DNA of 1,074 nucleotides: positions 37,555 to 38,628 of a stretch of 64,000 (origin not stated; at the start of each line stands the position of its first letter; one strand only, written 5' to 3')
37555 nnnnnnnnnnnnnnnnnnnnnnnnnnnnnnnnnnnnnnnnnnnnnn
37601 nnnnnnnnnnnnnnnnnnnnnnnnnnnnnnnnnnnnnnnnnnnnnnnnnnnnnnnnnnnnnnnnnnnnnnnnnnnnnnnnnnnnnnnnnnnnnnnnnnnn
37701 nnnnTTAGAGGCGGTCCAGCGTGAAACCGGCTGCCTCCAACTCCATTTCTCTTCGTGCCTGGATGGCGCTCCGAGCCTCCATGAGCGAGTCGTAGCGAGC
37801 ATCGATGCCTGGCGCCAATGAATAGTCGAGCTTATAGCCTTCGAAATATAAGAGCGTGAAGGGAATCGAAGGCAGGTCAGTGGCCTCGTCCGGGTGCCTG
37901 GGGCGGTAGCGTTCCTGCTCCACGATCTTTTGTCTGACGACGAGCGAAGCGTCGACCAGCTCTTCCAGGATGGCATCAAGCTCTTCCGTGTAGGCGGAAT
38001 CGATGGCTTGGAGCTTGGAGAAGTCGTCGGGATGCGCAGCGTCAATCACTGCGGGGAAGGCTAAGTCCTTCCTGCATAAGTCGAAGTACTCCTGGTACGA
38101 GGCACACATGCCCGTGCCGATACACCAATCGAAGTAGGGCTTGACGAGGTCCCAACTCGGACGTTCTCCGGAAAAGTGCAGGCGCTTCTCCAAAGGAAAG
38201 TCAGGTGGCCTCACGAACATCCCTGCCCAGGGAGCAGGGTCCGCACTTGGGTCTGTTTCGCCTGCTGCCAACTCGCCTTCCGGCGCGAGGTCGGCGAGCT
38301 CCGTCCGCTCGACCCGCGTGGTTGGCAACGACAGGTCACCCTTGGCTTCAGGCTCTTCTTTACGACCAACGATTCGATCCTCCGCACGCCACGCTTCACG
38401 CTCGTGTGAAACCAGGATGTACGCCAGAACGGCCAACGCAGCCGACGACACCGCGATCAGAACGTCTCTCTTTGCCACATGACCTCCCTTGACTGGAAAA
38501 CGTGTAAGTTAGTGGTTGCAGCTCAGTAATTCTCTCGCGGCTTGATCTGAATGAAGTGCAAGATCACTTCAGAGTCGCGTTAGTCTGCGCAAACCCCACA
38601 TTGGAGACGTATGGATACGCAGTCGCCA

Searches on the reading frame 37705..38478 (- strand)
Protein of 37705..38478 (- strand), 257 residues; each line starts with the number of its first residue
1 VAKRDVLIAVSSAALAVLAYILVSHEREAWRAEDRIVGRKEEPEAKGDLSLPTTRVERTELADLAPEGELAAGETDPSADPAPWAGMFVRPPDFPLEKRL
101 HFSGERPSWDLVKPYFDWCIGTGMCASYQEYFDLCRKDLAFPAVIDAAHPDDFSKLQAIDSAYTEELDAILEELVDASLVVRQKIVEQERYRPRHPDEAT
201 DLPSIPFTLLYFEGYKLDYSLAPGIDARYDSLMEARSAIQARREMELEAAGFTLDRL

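Call 8: search_protein_families(library=pfam, proteins=[window:37705-38478:-], max_evalue=0.01)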
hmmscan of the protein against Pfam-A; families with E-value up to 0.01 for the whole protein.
window:37705-38478:- (257 aa): 1 family
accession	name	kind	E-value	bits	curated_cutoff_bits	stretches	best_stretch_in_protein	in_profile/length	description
PF03428.19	RP-C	-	0.0099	16.1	24.4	0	166-197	87-118/175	Replication protein C N-terminal domain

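Call 35: search_protein_families(library=phrogs, proteins=[window:37705-38478:-], max_evalue=0.01)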
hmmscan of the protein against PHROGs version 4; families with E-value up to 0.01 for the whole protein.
window:37705-38478:- (257 aa): 0 families

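Call 63: search_protein_families(library=ncbifam, proteins=[window:37705-38478:-], max_evalue=0.01)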
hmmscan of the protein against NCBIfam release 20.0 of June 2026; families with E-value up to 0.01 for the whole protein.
window:37705-38478:- (257 aa): 0 families
